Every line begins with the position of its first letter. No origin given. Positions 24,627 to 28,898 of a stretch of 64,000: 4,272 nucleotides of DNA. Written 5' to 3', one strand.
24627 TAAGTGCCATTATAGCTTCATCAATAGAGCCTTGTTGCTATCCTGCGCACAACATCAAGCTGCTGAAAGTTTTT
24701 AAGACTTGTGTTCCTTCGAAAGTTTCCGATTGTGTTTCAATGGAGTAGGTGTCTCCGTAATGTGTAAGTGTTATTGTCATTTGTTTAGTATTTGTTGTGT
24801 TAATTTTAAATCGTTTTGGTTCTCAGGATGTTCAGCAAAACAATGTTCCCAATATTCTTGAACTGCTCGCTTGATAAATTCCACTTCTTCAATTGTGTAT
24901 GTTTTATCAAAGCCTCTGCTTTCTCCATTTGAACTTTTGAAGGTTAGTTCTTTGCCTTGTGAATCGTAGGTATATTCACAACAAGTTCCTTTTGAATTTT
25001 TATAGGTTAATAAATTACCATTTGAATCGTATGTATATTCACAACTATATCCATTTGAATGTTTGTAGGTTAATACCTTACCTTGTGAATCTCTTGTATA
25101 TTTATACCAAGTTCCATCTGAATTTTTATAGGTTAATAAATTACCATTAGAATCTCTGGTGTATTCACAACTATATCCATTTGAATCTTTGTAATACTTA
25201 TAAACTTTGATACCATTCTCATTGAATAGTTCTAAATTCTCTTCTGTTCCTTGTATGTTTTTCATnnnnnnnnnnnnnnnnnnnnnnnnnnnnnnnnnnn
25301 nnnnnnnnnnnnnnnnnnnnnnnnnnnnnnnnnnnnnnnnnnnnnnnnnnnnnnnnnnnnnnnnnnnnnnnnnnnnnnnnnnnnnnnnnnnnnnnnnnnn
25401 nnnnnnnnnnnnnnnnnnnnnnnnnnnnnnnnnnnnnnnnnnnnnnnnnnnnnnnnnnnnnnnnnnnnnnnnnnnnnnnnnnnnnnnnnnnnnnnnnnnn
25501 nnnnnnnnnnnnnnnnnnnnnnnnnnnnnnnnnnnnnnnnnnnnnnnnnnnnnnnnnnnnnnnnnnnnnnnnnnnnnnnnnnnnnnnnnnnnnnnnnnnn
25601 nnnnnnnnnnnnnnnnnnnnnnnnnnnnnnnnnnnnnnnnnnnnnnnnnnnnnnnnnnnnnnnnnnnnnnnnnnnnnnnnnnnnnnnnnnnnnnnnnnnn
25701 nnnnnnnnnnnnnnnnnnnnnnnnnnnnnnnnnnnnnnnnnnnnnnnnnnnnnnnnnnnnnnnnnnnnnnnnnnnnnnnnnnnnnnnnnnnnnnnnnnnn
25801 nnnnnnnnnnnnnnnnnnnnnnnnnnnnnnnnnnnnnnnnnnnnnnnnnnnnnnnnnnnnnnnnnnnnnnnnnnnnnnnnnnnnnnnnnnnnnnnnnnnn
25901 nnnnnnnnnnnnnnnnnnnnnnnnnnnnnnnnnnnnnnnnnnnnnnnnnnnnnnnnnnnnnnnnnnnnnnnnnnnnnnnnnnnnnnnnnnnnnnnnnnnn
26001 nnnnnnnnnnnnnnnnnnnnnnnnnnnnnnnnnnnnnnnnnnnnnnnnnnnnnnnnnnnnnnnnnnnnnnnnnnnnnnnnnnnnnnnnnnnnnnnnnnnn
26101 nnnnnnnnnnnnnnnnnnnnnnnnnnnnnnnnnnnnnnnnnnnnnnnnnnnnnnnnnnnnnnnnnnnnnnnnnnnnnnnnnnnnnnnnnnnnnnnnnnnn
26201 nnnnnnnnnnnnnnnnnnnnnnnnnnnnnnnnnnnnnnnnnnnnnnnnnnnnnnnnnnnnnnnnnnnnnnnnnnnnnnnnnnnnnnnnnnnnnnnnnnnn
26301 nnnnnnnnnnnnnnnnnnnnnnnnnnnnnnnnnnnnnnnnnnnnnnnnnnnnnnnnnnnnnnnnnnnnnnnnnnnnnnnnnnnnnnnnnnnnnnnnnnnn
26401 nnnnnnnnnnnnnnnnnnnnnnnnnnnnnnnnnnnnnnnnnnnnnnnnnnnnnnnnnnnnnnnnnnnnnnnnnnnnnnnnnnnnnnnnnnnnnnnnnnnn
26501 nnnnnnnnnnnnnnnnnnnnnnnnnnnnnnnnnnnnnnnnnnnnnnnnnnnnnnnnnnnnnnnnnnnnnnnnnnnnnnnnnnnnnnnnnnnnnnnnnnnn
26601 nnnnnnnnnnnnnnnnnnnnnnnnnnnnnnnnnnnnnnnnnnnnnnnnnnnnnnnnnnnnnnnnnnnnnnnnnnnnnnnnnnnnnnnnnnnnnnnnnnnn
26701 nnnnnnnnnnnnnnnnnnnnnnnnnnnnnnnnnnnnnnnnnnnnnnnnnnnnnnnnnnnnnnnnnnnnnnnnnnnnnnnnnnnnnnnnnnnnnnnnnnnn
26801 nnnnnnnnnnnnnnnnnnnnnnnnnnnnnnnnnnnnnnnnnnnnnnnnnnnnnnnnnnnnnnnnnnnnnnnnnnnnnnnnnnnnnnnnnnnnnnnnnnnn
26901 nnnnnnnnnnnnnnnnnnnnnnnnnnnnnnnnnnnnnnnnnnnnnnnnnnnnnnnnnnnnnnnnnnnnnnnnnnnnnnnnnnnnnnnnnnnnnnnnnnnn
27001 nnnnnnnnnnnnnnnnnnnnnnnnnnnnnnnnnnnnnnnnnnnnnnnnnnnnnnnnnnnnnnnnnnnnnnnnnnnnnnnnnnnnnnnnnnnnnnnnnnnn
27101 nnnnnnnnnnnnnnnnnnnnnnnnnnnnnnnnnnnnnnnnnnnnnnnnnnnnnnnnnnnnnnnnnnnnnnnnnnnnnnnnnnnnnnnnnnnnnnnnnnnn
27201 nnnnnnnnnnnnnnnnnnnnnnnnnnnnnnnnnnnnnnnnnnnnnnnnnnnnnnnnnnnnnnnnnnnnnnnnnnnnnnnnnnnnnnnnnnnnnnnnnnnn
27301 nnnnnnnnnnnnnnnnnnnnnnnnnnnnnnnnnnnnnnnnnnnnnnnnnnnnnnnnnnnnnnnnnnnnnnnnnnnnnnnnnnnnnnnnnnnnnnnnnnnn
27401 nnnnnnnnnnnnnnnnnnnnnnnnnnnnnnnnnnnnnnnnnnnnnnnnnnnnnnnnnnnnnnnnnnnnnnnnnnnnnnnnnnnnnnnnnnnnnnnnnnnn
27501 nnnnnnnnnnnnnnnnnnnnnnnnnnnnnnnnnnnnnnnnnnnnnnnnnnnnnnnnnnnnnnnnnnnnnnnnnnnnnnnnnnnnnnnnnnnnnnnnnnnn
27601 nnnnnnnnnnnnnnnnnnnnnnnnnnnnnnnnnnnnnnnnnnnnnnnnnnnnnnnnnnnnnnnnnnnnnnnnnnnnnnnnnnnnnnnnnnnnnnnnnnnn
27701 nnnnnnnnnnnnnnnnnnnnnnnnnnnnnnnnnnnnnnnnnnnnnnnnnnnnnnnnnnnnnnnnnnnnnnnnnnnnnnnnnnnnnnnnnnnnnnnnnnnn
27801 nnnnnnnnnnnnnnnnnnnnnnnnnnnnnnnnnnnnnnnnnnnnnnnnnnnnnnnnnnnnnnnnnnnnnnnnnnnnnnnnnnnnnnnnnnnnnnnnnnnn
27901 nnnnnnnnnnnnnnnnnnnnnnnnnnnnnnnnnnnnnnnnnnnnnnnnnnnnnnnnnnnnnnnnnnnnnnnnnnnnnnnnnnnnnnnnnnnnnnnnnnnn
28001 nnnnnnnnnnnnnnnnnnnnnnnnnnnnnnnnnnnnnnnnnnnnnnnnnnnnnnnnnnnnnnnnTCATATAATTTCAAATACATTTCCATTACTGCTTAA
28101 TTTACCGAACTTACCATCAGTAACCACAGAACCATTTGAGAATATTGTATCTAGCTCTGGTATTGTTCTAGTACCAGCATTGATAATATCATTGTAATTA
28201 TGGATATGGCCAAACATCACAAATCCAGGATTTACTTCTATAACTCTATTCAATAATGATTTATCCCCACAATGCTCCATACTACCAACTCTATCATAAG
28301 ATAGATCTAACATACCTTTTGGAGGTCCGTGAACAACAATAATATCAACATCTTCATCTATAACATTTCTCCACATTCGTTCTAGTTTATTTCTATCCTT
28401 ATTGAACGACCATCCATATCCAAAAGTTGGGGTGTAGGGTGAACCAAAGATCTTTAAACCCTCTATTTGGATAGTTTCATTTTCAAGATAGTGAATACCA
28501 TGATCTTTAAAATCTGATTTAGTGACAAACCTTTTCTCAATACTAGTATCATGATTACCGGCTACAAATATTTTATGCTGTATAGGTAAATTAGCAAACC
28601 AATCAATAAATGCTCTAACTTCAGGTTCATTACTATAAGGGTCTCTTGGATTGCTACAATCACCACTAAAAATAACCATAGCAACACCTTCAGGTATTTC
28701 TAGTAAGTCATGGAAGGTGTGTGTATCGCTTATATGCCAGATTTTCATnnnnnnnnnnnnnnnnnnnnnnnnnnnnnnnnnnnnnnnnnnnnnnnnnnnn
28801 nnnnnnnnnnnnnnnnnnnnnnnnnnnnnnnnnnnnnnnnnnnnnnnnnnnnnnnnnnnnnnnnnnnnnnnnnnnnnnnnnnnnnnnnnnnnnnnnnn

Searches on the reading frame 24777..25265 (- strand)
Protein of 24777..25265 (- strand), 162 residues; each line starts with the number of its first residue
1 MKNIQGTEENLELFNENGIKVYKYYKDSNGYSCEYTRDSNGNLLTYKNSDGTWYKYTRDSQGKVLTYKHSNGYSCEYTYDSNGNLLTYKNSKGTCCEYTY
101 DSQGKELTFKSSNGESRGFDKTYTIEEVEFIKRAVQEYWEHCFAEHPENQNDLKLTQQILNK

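Call 70: search_protein_families(library=pfam, proteins=[window:24777-25265:-], max_evalue=0.01)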
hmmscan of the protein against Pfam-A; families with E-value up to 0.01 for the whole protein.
window:24777-25265:- (162 aa): 2 families
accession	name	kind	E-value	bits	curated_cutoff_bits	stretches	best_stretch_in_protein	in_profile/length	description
PF05593.20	RHS_repeat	-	9.6e-08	32.7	22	2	59-94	2-37/38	RHS Repeat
PF20646.2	Hpf1_C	-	0.0041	17.2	25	0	32-46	17-31/35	Hpf1 C-terminal YTTT repeat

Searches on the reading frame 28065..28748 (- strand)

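Call 70: search_protein_families(library=pfam, proteins=[window:28065-28748:-], max_evalue=0.01)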
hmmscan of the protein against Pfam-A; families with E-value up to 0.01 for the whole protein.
window:28065-28748:- (227 aa): 2 families
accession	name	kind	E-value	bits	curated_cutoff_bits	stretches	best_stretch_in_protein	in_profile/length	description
PF00149.33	Metallophos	-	9.3e-14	52.7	21.5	1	1-185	1-191/191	Calcineurin-like phosphoesterase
PF12850.12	Metallophos_2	-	1.7e-08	35.1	27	1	1-187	1-121/154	Calcineurin-like phosphoesterase superfamily domain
